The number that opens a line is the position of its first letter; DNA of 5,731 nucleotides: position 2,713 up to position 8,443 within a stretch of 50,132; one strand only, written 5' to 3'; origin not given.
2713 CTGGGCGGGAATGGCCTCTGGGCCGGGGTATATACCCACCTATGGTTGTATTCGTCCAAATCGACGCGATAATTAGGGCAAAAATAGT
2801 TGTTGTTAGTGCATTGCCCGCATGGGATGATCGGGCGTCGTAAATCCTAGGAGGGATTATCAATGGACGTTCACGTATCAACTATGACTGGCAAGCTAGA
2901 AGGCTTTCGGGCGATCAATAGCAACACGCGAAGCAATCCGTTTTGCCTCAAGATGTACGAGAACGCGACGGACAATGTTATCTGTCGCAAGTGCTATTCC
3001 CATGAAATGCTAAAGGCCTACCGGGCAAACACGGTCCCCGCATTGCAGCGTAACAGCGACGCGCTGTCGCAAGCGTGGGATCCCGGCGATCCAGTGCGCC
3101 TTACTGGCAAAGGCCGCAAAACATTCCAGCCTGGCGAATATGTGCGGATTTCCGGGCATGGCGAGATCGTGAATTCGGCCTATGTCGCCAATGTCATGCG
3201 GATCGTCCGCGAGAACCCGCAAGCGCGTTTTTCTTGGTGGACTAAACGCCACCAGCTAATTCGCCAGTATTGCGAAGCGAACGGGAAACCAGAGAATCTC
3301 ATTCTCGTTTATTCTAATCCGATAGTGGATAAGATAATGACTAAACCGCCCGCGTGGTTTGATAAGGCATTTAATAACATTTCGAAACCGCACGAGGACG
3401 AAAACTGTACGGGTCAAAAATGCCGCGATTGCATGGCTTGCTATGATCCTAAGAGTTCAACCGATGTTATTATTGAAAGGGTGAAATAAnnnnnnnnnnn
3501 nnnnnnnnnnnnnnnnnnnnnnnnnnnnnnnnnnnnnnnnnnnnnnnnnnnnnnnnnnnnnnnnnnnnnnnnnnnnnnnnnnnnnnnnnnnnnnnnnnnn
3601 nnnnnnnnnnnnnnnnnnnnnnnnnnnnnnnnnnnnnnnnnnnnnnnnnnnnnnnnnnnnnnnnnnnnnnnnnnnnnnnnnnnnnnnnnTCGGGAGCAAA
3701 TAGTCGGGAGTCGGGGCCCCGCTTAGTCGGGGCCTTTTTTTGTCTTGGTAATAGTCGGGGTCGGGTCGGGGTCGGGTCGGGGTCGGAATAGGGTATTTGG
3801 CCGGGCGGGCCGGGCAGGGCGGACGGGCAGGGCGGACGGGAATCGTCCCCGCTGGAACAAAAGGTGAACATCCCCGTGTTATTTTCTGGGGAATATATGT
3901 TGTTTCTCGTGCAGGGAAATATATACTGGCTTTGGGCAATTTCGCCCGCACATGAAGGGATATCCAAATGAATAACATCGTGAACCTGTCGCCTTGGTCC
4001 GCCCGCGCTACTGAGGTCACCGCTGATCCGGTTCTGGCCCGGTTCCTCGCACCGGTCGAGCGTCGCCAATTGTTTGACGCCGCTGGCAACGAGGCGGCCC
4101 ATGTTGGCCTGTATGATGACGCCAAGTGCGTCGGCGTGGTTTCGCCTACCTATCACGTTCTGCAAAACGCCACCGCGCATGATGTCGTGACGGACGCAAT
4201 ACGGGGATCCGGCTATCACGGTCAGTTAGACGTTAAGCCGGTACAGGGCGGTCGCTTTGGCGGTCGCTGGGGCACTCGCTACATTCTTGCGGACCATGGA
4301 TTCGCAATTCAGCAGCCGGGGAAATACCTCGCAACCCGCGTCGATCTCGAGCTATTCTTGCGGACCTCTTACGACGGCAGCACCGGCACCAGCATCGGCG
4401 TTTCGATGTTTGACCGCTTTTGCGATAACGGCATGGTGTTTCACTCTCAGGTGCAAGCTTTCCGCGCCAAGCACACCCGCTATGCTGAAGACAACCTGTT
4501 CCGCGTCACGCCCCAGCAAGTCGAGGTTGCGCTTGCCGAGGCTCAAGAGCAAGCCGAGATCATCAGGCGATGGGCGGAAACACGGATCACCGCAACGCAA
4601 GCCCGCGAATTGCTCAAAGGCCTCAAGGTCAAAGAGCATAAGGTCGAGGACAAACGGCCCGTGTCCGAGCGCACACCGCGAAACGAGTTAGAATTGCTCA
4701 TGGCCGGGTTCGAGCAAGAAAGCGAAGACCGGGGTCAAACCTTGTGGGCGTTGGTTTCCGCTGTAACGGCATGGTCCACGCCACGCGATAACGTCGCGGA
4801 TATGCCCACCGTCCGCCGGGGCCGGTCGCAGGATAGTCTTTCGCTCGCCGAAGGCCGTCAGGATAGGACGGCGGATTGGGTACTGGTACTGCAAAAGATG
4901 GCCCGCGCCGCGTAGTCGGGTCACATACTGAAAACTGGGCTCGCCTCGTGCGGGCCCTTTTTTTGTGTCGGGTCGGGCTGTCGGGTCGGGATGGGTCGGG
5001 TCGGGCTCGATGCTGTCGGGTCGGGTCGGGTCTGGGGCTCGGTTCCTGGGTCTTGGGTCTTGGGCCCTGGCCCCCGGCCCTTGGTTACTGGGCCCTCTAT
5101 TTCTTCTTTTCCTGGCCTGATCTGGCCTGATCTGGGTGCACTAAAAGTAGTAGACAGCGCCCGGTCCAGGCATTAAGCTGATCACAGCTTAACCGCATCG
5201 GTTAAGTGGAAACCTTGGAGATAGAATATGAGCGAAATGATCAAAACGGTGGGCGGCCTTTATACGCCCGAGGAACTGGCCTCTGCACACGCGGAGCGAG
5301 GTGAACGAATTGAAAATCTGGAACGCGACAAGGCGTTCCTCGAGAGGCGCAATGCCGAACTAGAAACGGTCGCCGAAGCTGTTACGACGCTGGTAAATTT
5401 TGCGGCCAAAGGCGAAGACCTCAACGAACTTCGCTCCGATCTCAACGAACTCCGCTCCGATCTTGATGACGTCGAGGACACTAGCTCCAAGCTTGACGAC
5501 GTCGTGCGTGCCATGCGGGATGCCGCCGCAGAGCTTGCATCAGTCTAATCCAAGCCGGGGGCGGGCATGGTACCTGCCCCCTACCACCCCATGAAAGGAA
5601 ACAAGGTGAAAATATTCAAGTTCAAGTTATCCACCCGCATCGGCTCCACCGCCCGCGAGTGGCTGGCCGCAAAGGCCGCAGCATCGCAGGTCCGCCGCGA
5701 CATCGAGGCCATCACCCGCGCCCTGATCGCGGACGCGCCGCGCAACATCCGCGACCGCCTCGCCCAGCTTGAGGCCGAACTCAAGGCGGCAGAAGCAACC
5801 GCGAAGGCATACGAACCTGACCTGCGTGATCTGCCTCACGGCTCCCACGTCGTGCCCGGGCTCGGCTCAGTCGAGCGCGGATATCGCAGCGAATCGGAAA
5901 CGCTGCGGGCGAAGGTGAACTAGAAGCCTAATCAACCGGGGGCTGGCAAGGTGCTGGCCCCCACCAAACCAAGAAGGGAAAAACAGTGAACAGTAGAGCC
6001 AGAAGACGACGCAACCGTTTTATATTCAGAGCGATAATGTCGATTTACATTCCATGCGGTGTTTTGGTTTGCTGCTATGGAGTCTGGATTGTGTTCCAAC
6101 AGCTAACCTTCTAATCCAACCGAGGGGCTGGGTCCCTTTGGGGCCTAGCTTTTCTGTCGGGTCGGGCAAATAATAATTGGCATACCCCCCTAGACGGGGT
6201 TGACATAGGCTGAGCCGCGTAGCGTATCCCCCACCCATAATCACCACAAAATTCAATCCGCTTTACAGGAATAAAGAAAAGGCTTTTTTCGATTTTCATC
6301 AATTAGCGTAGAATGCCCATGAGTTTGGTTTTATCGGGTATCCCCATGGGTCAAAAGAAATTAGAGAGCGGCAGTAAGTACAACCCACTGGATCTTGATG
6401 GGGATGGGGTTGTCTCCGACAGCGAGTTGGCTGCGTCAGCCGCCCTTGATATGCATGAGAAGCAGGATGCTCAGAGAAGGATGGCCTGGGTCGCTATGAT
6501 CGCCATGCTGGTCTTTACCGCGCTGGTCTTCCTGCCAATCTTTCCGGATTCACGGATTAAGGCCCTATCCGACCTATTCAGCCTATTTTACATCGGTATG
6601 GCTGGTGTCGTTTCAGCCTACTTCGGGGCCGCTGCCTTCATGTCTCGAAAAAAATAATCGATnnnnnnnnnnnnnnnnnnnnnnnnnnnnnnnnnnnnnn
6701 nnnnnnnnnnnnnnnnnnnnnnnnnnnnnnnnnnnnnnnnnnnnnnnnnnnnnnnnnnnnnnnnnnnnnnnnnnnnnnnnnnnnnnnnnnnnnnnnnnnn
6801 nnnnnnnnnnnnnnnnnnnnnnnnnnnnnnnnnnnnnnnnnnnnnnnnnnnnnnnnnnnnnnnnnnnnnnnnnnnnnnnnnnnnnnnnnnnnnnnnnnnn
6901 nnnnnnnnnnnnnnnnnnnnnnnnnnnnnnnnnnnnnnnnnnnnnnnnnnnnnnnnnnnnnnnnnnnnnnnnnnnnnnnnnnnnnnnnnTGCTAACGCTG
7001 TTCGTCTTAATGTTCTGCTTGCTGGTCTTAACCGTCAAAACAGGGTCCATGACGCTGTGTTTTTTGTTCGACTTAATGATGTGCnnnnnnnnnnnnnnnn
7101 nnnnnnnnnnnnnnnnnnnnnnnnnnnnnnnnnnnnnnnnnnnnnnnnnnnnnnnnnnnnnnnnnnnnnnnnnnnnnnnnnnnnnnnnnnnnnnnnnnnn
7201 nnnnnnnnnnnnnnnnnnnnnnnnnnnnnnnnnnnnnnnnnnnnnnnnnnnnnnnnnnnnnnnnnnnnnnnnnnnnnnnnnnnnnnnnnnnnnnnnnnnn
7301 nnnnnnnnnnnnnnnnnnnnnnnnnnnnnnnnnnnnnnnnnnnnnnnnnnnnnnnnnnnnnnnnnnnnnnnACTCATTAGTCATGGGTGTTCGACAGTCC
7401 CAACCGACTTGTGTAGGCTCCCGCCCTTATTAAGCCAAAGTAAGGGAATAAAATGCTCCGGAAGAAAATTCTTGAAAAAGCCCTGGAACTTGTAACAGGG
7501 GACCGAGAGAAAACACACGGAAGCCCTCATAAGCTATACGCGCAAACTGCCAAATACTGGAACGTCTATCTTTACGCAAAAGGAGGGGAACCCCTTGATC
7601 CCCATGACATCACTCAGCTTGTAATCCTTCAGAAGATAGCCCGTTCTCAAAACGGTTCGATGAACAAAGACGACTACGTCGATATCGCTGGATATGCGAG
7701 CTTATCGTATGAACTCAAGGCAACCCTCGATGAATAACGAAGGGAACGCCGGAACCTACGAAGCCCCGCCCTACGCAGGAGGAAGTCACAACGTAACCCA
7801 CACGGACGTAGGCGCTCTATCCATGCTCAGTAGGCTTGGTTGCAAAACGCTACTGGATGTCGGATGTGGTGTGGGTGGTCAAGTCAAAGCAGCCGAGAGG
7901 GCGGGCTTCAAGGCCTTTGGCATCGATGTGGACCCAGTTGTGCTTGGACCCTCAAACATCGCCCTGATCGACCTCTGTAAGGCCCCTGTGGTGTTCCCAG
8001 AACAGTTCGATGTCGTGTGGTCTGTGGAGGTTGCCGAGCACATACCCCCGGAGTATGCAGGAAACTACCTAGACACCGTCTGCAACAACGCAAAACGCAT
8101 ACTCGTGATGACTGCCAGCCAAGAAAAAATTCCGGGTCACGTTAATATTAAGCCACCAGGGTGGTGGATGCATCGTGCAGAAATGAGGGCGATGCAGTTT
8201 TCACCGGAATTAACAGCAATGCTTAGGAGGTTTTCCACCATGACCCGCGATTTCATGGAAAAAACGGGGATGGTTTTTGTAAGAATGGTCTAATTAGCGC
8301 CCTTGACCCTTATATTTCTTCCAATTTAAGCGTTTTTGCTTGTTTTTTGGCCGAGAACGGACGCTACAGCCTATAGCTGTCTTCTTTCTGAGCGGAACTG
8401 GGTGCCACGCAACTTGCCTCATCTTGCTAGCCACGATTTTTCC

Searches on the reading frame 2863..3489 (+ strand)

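Call 7: search_protein_families(library=pfam, proteins=[window:2863-3489:+], max_evalue=0.01)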
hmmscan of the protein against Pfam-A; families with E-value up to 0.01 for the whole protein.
window:2863-3489:+ (208 aa): 2 families
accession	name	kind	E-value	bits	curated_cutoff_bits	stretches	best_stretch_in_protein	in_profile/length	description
PF17338.8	GP88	-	5.6e-10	39.9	24.4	1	40-153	44-161/230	Gene product 88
PF07505.17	DUF5131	-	0.0041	17.1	28.9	1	41-148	24-131/243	Protein of unknown function (DUF5131)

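Call 8: search_protein_families(library=phrogs, proteins=[window:2863-3489:+], max_evalue=0.01)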
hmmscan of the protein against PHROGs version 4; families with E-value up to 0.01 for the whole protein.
window:2863-3489:+ (208 aa): 1 family
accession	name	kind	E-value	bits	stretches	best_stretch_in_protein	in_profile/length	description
phrog_1392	-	unknown function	1.1e-05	26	1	40-137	89-187/296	-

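Call 84: search_protein_families(library=ncbifam, proteins=[window:2863-3489:+], max_evalue=0.01)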
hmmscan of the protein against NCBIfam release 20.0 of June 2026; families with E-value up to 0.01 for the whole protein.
window:2863-3489:+ (208 aa): 0 families

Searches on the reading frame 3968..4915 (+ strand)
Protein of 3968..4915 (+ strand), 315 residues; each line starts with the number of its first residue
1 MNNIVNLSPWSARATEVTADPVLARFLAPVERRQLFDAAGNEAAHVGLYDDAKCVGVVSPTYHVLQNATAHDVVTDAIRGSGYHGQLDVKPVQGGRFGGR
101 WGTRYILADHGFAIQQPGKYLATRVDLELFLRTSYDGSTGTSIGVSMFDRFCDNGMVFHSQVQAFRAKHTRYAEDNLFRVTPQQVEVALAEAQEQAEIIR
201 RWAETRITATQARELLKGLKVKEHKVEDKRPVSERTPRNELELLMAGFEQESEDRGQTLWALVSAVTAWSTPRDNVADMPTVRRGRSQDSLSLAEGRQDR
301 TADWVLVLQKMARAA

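Call 7: search_protein_families(library=pfam, proteins=[window:3968-4915:+], max_evalue=0.01)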
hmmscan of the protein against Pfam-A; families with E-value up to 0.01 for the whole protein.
window:3968-4915:+ (315 aa): 1 family
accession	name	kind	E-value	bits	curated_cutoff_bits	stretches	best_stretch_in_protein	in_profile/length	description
PF06067.16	DUF932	-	1.6e-19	71.1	23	1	56-271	3-207/227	Domain of unknown function (DUF932)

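Call 8: search_protein_families(library=phrogs, proteins=[window:3968-4915:+], max_evalue=0.01)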
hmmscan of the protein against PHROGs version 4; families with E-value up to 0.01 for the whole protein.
window:3968-4915:+ (315 aa): 1 family
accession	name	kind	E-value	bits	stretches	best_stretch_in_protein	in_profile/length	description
phrog_1221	-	unknown function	1.6e-18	67.9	1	10-291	62-329/355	-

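Call 11: search_dna_similar(query=window:3968-4915:+, collection=phages, mode=protein, max_rows=15)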
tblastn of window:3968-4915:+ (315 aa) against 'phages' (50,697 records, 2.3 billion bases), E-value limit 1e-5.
No match.

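Call 14: find_related_loci(query=window:3968-4915:+, collection=viral_contigs, flank=6000)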
Query window:3968-4915:+ (315 aa) in viral_contigs; peptide patterns used: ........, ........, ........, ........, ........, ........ (x = any residue, [..] = any of these).
11 stretches matched a pattern; 2 encode a relative of the query (tblastn E <= 1e-3); 2 distinct loci.
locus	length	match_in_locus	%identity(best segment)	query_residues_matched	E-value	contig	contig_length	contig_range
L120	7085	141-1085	95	1-315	0e+0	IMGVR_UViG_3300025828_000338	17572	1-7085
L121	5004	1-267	98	227-315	3e-53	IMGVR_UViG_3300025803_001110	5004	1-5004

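Call 37: find_encoding_contigs(protein=window:3968-4915:+, flank=10000, max_places=6)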
Protein window:3968-4915:+ (315 aa): 22 contigs read that carry it; 6 places shown.
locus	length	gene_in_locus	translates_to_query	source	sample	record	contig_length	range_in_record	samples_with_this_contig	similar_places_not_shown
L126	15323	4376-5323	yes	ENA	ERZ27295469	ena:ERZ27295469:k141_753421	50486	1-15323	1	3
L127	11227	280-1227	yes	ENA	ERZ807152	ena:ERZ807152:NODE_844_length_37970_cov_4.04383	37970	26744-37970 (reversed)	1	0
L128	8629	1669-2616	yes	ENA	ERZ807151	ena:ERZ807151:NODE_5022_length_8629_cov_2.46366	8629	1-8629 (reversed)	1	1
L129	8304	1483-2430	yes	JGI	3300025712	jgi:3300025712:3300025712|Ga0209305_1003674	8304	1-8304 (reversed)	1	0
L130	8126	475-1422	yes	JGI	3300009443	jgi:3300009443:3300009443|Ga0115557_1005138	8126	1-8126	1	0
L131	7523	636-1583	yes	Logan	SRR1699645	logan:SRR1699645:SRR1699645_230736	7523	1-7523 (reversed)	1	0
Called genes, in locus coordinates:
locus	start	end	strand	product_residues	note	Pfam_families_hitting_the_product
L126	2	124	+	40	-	?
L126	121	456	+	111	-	-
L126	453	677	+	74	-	-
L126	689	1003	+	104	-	-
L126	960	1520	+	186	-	PF08299:Bac_DnaA_C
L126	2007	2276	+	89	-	-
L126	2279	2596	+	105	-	-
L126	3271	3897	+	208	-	PF17338:GP88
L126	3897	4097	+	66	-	-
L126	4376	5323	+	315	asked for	PF06067:DUF932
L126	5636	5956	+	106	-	-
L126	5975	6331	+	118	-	-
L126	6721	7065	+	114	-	-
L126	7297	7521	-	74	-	-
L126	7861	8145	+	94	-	PF19905:DUF6378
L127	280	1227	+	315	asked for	PF06067:DUF932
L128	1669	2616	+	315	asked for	PF06067:DUF932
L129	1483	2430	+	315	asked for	PF06067:DUF932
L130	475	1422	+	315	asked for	PF06067:DUF932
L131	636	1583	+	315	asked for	PF06067:DUF932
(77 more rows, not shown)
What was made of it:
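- Checked: Gene calls on the source contig (call 37) confirm that all clusters are intergenic.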

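Call 84: search_protein_families(library=ncbifam, proteins=[window:3968-4915:+], max_evalue=0.01)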
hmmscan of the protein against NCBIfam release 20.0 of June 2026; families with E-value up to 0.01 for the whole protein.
window:3968-4915:+ (315 aa): 1 family
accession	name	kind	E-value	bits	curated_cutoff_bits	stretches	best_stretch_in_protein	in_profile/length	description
TIGR03299.1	LGT_TIGR03299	subfamily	1.6e-14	53.9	110.7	1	50-271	67-279/312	phage/plasmid-like protein TIGR03299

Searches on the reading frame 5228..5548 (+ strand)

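Call 7: search_protein_families(library=pfam, proteins=[window:5228-5548:+], max_evalue=0.01)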
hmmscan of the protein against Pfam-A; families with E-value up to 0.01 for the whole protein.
window:5228-5548:+ (106 aa): 7 families
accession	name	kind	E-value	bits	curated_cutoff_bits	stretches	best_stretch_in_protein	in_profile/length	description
PF20570.3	DUF6779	-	0.00022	22.3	28.1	1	18-94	29-102/108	Domain of unknown function (DUF6779)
PF10473.14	CENP-F_leu_zip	-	0.00089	19.8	34.5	1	26-103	24-99/140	Leucine-rich repeats of kinetochore protein Cenp-F/LEK1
PF10046.14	BLOC1_2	-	0.0026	18.5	33.4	1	48-104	36-92/96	Biogenesis of lysosome-related organelles complex-1 subunit 2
PF14257.11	DUF4349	-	0.0036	17.1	27.7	1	38-93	90-145/213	Domain of unknown function (DUF4349)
PF14962.11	AIF-MLS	-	0.004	17.5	29.9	1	8-52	58-103/192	Mitochondria Localisation Sequence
PF21097.3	SR_plectin_7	-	0.0044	17.9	27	1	23-87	41-105/116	Spectrin repeat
PF23991.1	DUF7310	-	0.007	17.3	40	0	14-57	19-61/83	Coiled-coil region of unknown function (DUF7310)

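Call 8: search_protein_families(library=phrogs, proteins=[window:5228-5548:+], max_evalue=0.01)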
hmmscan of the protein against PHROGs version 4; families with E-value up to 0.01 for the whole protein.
window:5228-5548:+ (106 aa): 0 families

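Call 84: search_protein_families(library=ncbifam, proteins=[window:5228-5548:+], max_evalue=0.01)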
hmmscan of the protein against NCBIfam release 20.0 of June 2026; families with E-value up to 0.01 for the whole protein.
window:5228-5548:+ (106 aa): 8 families
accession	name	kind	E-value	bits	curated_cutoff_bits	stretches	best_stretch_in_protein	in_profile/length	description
NF045487.1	ASRP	equivalog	4.3e-06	25.6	300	1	16-101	198-453/593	archaea-specific SMC-related protein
NF041035.1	Rad50_Halo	equivalog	5e-05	21.9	1000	1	16-104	210-292/883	DNA double-strand break repair ATPase Rad50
NF002244.0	PRK01156.1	equivalog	0.00054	18.2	847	1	16-103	357-442/895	DNA double-strand break repair ATPase Rad50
NF002572.0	PRK02224.1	equivalog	0.0008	17.8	1087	1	19-103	213-291/888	DNA double-strand break repair ATPase Rad50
TIGR02680.1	TIGR02680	hypoth_equivalog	0.0015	16.4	462.85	1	15-104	789-881/1356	TIGR02680 family protein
TIGR02168.1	SMC_prok_B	equivalog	0.0049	14.6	567.35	1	16-102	844-928/1181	chromosome segregation protein SMC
NF033731.0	borfam63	equivalog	0.007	16.3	65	1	35-104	21-91/160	fibronectin-binding protein RevA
NF003034.1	PRK03918.1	equivalog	0.0074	14.3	700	1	25-98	344-419/878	DNA double-strand break repair ATPase Rad50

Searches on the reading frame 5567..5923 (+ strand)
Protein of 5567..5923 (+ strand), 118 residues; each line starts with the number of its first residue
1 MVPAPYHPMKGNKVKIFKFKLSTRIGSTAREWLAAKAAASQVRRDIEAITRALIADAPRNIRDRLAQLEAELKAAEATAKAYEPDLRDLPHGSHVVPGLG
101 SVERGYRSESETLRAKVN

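Call 7: search_protein_families(library=pfam, proteins=[window:5567-5923:+], max_evalue=0.01)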
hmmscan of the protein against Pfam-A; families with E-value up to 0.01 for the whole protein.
window:5567-5923:+ (118 aa): 1 family
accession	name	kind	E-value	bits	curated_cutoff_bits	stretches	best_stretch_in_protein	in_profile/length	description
PF11471.13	Sugarporin_N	-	6e-05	23.7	25.7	1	63-83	4-24/31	Maltoporin periplasmic N-terminal extension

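Call 8: search_protein_families(library=phrogs, proteins=[window:5567-5923:+], max_evalue=0.01)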
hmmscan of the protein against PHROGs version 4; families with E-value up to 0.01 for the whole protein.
window:5567-5923:+ (118 aa): 0 families

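Call 84: search_protein_families(library=ncbifam, proteins=[window:5567-5923:+], max_evalue=0.01)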
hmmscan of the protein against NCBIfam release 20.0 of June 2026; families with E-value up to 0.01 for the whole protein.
window:5567-5923:+ (118 aa): 0 families

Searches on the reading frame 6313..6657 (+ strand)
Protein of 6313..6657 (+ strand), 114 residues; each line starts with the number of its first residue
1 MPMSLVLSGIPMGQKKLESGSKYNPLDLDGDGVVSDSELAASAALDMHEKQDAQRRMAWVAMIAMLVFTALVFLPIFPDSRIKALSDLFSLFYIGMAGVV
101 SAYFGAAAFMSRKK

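Call 7: search_protein_families(library=pfam, proteins=[window:6313-6657:+], max_evalue=0.01)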
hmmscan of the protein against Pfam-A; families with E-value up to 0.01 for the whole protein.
window:6313-6657:+ (114 aa): 0 families

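Call 8: search_protein_families(library=phrogs, proteins=[window:6313-6657:+], max_evalue=0.01)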
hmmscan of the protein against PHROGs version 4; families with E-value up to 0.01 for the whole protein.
window:6313-6657:+ (114 aa): 1 family
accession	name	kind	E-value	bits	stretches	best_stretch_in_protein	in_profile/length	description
phrog_27150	-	unknown function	2.3e-11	45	1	26-113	57-138/139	-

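Call 84: search_protein_families(library=ncbifam, proteins=[window:6313-6657:+], max_evalue=0.01)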
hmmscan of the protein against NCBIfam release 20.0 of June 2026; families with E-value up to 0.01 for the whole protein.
window:6313-6657:+ (114 aa): 1 family
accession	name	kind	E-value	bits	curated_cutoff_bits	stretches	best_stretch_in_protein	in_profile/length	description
NF041410.1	XopAW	subfamily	0.0045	16.8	120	1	25-44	111-130/235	XopAW family type III secretion system calcium-binding effector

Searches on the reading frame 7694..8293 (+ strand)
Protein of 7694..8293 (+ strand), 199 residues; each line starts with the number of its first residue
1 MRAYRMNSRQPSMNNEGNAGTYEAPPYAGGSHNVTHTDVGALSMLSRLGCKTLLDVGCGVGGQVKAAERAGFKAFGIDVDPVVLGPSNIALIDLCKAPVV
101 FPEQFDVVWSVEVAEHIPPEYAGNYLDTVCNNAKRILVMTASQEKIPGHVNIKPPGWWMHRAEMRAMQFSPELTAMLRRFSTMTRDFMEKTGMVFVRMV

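Call 7: search_protein_families(library=pfam, proteins=[window:7694-8293:+], max_evalue=0.01)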
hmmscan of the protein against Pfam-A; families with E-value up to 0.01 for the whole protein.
window:7694-8293:+ (199 aa): 6 families
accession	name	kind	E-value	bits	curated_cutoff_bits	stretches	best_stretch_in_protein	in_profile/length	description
PF08241.18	Methyltransf_11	-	6.8e-08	33.5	21.2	1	54-137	1-87/95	Methyltransferase domain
PF13489.12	Methyltransf_23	-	6.3e-07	29.7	27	1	51-159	24-134/164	Methyltransferase domain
PF13649.12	Methyltransf_25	-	3.2e-05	25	27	1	54-129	2-89/97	Methyltransferase domain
PF08242.18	Methyltransf_12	-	6e-05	24.1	30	1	54-136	1-91/98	Methyltransferase domain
PF02353.26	CMAS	-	0.00051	19.9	27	0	51-133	64-156/273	Mycolic acid cyclopropane synthetase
PF06325.19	PrmA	-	0.0047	16.9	22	1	29-83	142-196/296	Ribosomal protein L11 methyltransferase (PrmA)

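Call 8: search_protein_families(library=phrogs, proteins=[window:7694-8293:+], max_evalue=0.01)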
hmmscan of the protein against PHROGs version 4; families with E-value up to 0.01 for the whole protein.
window:7694-8293:+ (199 aa): 3 families
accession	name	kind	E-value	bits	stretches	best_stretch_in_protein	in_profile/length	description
phrog_22502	-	other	0.0029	18.4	0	46-119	68-153/276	methyltransferase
phrog_24759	-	other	0.003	18.4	1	43-161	50-178/204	methyltransferase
phrog_4752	-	other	0.0078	16.5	0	45-134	48-151/241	tRNA methyltransferase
